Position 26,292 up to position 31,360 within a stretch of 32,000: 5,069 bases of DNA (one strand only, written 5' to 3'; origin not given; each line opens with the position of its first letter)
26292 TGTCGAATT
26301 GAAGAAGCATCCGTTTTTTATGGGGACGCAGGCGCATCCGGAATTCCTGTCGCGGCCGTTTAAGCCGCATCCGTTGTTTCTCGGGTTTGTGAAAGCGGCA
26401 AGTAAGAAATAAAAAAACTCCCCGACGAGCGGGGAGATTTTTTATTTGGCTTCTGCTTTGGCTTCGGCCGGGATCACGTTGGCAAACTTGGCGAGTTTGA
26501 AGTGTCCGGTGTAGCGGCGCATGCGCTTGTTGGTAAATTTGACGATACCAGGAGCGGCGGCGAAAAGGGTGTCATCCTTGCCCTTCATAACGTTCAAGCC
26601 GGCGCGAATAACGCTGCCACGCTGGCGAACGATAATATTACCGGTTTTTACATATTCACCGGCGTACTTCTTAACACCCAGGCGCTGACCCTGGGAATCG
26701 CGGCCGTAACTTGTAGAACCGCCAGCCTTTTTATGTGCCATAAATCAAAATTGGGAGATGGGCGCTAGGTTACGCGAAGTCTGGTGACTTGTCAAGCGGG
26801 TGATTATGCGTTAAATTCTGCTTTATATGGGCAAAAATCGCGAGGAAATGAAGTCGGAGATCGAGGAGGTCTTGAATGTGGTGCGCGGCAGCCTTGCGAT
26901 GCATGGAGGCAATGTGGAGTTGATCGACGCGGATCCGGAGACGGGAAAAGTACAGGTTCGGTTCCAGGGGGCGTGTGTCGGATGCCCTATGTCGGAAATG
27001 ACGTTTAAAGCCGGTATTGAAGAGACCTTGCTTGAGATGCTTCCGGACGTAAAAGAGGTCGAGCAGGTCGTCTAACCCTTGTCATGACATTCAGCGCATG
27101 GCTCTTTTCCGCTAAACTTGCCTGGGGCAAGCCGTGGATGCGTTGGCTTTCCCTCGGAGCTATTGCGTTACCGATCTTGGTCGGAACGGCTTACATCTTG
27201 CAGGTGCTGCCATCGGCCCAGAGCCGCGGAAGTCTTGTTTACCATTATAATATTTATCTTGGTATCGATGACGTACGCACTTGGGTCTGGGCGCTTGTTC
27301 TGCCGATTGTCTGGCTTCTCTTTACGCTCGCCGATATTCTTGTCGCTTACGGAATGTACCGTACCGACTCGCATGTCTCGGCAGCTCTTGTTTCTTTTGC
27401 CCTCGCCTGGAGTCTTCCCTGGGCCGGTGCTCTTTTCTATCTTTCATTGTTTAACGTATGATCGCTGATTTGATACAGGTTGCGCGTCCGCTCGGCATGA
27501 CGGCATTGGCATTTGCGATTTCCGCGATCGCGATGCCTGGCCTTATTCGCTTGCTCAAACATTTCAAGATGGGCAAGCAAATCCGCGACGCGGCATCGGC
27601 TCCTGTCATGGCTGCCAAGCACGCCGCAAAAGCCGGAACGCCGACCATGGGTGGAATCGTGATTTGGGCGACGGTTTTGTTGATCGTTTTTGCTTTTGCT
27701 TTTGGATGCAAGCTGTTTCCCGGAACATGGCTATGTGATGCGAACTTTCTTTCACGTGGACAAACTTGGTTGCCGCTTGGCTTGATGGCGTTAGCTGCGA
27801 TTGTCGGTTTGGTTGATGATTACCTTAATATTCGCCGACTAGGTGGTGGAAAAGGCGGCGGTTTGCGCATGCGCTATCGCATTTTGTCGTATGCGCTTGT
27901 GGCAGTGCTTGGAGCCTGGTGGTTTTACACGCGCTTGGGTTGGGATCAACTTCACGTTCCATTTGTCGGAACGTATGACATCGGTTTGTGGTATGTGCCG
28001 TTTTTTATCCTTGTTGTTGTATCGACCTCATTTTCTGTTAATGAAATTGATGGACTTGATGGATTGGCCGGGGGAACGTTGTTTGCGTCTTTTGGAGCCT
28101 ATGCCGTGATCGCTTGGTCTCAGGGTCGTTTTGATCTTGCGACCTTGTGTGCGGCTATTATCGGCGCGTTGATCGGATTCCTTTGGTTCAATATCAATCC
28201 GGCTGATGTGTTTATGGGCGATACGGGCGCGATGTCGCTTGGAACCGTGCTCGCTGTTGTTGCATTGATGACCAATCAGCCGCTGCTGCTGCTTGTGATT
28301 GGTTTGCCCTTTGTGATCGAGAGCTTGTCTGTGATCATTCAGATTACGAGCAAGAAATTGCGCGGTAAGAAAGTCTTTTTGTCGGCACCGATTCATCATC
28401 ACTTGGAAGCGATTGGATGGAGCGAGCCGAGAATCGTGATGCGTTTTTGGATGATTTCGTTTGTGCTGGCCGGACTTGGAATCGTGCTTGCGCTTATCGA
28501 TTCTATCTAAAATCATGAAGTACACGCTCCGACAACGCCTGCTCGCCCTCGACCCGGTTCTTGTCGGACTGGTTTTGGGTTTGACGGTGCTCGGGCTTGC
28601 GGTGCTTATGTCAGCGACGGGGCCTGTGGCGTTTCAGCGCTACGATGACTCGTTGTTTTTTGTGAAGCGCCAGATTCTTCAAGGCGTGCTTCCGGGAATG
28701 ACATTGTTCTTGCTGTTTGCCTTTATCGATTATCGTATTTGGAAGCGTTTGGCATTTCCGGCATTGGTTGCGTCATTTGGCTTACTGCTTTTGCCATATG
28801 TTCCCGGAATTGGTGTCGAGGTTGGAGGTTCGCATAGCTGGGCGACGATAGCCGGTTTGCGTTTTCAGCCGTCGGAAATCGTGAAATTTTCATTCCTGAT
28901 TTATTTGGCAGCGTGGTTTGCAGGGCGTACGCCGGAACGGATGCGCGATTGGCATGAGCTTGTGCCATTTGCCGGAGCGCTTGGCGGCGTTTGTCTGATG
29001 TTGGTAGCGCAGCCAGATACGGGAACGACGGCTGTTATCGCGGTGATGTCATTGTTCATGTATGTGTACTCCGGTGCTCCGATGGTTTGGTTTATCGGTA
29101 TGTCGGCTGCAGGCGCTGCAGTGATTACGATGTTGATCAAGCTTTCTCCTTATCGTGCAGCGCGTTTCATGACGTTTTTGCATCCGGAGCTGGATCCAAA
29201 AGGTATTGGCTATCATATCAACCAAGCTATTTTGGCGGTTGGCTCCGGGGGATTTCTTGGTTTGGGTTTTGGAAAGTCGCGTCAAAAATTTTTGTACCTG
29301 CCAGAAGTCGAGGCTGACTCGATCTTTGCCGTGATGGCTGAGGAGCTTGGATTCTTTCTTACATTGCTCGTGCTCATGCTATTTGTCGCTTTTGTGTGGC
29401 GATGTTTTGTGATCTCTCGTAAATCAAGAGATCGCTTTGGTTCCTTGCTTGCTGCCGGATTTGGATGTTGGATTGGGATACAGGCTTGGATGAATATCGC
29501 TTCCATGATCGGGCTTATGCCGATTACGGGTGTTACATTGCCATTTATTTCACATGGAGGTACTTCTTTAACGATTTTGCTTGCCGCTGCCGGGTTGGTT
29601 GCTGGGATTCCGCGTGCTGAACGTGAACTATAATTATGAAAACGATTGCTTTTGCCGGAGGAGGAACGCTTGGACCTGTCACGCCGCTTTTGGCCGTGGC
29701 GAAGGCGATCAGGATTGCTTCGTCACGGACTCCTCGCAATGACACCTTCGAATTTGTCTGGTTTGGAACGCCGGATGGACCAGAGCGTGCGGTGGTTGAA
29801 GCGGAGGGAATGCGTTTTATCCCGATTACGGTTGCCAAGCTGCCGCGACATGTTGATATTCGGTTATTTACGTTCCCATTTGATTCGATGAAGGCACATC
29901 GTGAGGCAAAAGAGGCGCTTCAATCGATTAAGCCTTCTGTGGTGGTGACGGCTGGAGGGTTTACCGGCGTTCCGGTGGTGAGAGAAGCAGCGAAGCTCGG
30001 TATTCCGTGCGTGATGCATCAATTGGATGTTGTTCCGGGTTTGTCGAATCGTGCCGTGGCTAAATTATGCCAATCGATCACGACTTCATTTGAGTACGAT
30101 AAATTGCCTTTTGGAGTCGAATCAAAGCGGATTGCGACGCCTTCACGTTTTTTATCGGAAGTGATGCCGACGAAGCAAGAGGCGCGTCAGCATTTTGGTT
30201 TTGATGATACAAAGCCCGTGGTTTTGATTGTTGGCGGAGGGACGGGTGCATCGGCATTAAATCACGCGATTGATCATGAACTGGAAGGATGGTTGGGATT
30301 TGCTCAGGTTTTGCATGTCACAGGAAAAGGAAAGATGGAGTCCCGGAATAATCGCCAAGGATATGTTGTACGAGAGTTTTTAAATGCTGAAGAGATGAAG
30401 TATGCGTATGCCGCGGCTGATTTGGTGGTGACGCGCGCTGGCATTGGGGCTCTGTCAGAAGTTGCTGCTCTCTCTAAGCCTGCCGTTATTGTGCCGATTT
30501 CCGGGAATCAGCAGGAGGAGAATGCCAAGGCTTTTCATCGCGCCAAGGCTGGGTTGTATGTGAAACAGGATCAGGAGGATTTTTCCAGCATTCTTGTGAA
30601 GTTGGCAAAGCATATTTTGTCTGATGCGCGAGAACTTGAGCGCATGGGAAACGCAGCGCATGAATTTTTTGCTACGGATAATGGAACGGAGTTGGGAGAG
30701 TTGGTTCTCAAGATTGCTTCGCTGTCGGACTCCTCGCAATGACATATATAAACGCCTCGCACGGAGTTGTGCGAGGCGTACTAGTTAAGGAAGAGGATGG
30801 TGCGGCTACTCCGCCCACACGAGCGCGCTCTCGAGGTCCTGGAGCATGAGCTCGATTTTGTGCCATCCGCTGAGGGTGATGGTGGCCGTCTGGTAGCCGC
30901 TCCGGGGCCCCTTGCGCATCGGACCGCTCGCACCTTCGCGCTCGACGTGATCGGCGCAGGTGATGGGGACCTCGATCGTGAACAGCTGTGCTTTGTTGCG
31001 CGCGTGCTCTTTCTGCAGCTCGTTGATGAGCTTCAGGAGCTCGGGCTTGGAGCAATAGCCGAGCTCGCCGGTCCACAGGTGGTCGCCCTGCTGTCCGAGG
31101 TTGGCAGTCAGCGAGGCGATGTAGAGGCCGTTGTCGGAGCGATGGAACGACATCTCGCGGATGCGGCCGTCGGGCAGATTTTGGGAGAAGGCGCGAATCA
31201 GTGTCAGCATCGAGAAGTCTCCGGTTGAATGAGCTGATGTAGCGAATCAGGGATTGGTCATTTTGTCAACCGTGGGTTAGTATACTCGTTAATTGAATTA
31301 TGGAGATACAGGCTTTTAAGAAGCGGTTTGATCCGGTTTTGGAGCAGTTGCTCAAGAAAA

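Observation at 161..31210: Mosaic composition: single-gene high-GC3 insertions with a foreign codon dialect scattered through a ~47% GC housekeeping backbone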

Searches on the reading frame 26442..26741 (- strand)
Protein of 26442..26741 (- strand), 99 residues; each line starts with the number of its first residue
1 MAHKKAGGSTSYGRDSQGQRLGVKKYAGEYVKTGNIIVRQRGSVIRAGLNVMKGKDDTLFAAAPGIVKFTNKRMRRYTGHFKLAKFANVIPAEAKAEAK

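Call 8: search_protein_families(library=pfam, proteins=[window:26442-26741:-], max_evalue=0.01)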
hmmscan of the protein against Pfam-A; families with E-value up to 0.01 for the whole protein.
window:26442-26741:- (99 aa): 1 family
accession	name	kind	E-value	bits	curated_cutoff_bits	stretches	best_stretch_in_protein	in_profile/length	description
PF01016.24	Ribosomal_L27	-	1.6e-31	108.6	20.5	1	2-77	1-76/79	Ribosomal L27 protein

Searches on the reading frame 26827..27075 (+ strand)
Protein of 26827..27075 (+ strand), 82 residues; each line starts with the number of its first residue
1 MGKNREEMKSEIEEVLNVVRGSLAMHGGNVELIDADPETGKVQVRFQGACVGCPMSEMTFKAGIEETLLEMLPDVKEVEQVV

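Call 8: search_protein_families(library=pfam, proteins=[window:26827-27075:+], max_evalue=0.01)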
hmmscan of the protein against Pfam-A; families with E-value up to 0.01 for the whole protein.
window:26827-27075:+ (82 aa): 1 family
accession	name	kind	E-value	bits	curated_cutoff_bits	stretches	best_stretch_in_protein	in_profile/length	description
PF01106.22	NifU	-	4.1e-25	88.1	27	1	12-79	1-67/67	NifU-like domain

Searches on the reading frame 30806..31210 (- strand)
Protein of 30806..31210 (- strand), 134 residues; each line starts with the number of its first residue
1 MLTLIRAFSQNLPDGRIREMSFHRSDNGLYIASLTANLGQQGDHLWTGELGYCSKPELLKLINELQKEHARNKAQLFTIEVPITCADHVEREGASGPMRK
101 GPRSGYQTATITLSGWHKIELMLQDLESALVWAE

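Call 8: search_protein_families(library=pfam, proteins=[window:30806-31210:-], max_evalue=0.01)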
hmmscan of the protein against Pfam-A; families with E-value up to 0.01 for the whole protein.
window:30806-31210:- (134 aa): 0 families

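Call 18: find_homologous_proteins(query=window:30806-31210:-, max_evalue=0.001)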
Query window:30806-31210:- (134 aa): 4 proteins with E <= 0.001 among 12 candidates.
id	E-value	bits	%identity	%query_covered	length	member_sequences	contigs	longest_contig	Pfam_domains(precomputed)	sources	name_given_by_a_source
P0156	1.2e-84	299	100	100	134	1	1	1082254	-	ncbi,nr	ncbi:hypothetical protein IPH19_00185 [Candidatus Uhrbacteria bacterium]|nr:MAG: hypothetical protei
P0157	2.6e-55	204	75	99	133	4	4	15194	-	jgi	jgi:hypothetical protein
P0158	1.0e-53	199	74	99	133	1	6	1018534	-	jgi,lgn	jgi:hypothetical protein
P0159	8.0e-28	115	50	99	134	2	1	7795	-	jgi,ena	jgi:hypothetical protein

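Call 19: find_encoding_contigs(protein=P0156, flank=10000, max_places=3)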
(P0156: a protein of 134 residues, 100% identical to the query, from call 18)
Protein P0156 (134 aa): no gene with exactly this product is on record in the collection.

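Call 20: find_encoding_contigs(protein=P0158, flank=6000, max_places=2)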
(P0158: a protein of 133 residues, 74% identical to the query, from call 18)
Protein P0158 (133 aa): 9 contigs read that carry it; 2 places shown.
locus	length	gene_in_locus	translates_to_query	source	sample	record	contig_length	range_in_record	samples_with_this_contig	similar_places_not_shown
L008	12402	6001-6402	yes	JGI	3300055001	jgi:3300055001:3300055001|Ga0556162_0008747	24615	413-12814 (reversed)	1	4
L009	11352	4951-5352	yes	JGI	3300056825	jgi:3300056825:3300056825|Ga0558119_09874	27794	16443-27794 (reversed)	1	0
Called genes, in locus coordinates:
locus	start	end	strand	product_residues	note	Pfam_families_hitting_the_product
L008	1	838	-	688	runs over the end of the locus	PF00092:VWA, PF13519:VWA_2 (weak)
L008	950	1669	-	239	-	PF04240:Caroten_synth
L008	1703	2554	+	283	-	PF01040:UbiA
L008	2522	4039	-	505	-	PF00890:FAD_binding_2 (weak), PF01266:DAO, PF01593:Amino_oxidase, PF03486:HI0933_like (faint), PF07992:Pyr_redox_2 (faint), PF13450:NAD_binding_8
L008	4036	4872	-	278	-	PF00494:SQS_PSY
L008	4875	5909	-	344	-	PF00348:polyprenyl_synt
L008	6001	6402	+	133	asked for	-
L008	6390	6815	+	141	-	-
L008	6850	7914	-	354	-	PF03033:Glyco_transf_28, PF13579:Glyco_trans_4_4 (weak), PF04101:Glyco_tran_28_C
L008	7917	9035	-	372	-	PF01098:FTSW_RODA_SPOVE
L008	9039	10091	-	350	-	PF00953:Glycos_transf_4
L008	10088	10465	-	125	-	-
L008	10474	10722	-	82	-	PF01106:NifU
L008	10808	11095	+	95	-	PF01016:Ribosomal_L27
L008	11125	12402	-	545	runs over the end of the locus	PF01656:CbiA (weak), PF06418:CTP_synth_N, PF07722:Peptidase_C26 (faint), PF00117:GATase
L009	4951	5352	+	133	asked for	-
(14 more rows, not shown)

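Call 49: predict_structure(alignment_id=A2)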
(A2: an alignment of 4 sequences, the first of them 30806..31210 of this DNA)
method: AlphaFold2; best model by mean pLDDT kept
length: 134 residues; sequences in the alignment: 4
mean_pLDDT: 86.6   pTM: 0.79
mean pLDDT of the five models: 86.6, 86.0, 80.7, 75.7, 74.7
residues with pLDDT >= 90: 63; 70-90: 64; 50-70: 7; < 50: 0
segments of 3 or more residues with pLDDT < 50: none
pLDDT, mean of each block of 10 residues (from residue 1): 89 90 87 82 79 91 91 83 90 84 88 89 90 72
secondary structure, 60 per line:
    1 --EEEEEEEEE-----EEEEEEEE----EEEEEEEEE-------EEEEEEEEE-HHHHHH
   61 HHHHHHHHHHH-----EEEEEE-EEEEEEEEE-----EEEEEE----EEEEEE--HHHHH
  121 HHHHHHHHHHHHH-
elements in order: E3-11 E17-24 E29-37 E45-53 H55-71 E77-82 E84-92 E98-103 E108-113 H116-133

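Call 53: fold_search(model_id=the predicted structure, library=pdb)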
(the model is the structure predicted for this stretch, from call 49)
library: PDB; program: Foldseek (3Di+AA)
matches with E <= 10: 410; with E <= 0.001: 0
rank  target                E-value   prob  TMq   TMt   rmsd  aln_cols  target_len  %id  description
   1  8chv_B                6.8e-03  0.97  0.36  0.33   9.9       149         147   11  Crystal structure of human PURA (fragment Glu57-Glu212, PUR repeat I and II) R140P mutant (released 2024-02-21)
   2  8chv_D                2.4e-02  0.91  0.36  0.34  10.7       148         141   11  Crystal structure of human PURA (fragment Glu57-Glu212, PUR repeat I and II) R140P mutant (released 2024-02-21)
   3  8chu_B                2.8e-02  0.89  0.35  0.34  11.9       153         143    8  Crystal structure of human PURA repeat I-II K97E mutant (released 2024-02-21)
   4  8chv_A                7.1e-02  0.75  0.35  0.34  10.8       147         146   10  Crystal structure of human PURA (fragment Glu57-Glu212, PUR repeat I and II) R140P mutant (released 2024-02-21)
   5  4ory_C                2.6e-01  0.35  0.30  0.26  12.7       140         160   11  Three-dimensional structure of the C65A-K59A double mutant of Human lipocalin-type Prostaglandin D Synthase holo, seco (released 2014-08-06)
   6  4orw_A                3.4e-01  0.30  0.30  0.26  12.3       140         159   10  Three-dimensional structure of the C65A-K59A double mutant of Human lipocalin-type Prostaglandin D Synthase apo-form (released 2014-08-06)
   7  5fr7_B                3.6e-01  0.09  0.17  0.16  15.2       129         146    8  Erwinia amylovora AmyR amylovoran repressor, a member of the YbjN protein family (released 2017-01-18)
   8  4ory_D                4.5e-01  0.28  0.30  0.26  12.5       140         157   10  Three-dimensional structure of the C65A-K59A double mutant of Human lipocalin-type Prostaglandin D Synthase holo, seco (released 2014-08-06)
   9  3t0a_A                4.7e-01  0.41  0.26  0.05   4.0        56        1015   14  E. coli (LacZ) beta-galactosidase (S796T) (released 2012-01-18)
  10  6kuz_D                5.3e-01  0.38  0.26  0.05   3.9        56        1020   14  E.coli beta-galactosidase (E537Q) in complex with fluorescent probe KSL01 (released 2020-07-08)
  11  8y3v_D                5.3e-01  0.08  0.18  0.18  16.5       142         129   10  The self-assembled nanotube of CPC46A/Q70V (released 2024-11-06)
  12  4h5b_A                5.6e-01  0.21  0.28  0.26  13.8       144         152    6  Crystal Structure of DR_1245 from Deinococcus radiodurans (released 2013-01-30)
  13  3t2p_A                5.6e-01  0.14  0.26  0.05  13.9       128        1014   10  E. coli (lacZ) beta-galactosidase (S796D) in complex with IPTG (released 2012-01-18)
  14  9hpl_A                6.2e-01  0.35  0.26  0.05   3.9        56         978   14  E. coli beta-galactosidase labeled with Chromeo P503 dye purified using MISO (released 2025-11-05)
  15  1f4a_A                6.2e-01  0.28  0.27  0.05   5.8        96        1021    9  E. COLI (LACZ) BETA-GALACTOSIDASE (NCS CONSTRAINED MONOMER-ORTHORHOMBIC) (released 2001-02-21)
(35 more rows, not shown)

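Call 55: search_protein_representatives(alignment_id=A2)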
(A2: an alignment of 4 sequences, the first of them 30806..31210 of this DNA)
Query: 4 sequences, 133 profile positions. Proteins with E-value up to 0.001 (for the whole library): 10; up to 1e-10: 6; up to 1e-30: 2. The best 10 are listed.
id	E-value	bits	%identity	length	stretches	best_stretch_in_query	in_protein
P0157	1.1e-76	271.4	-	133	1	1-133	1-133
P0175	1.2e-31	125.7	-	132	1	1-133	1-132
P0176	3.7e-27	111.2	-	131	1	1-133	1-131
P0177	1.1e-20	90.3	-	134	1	3-132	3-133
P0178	2.0e-17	79.7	-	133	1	1-133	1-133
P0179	3.5e-13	65.9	-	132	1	11-133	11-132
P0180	1.5e-07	47.7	-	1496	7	38-81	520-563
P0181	3.2e-07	46.7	-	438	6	13-41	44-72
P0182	1.4e-04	38.1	-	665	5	35-95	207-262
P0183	2.0e-04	37.6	-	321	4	19-56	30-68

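Call 73: find_related_loci(query=A2, collection=viral_contigs, flank=8000)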
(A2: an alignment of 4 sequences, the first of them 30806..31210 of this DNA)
Query A2 (134 aa) in viral_contigs; peptide patterns used: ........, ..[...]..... (x = any residue, [..] = any of these).
19 stretches matched a pattern, but none encodes a relative of the query by tblastn (E <= 1e-3).
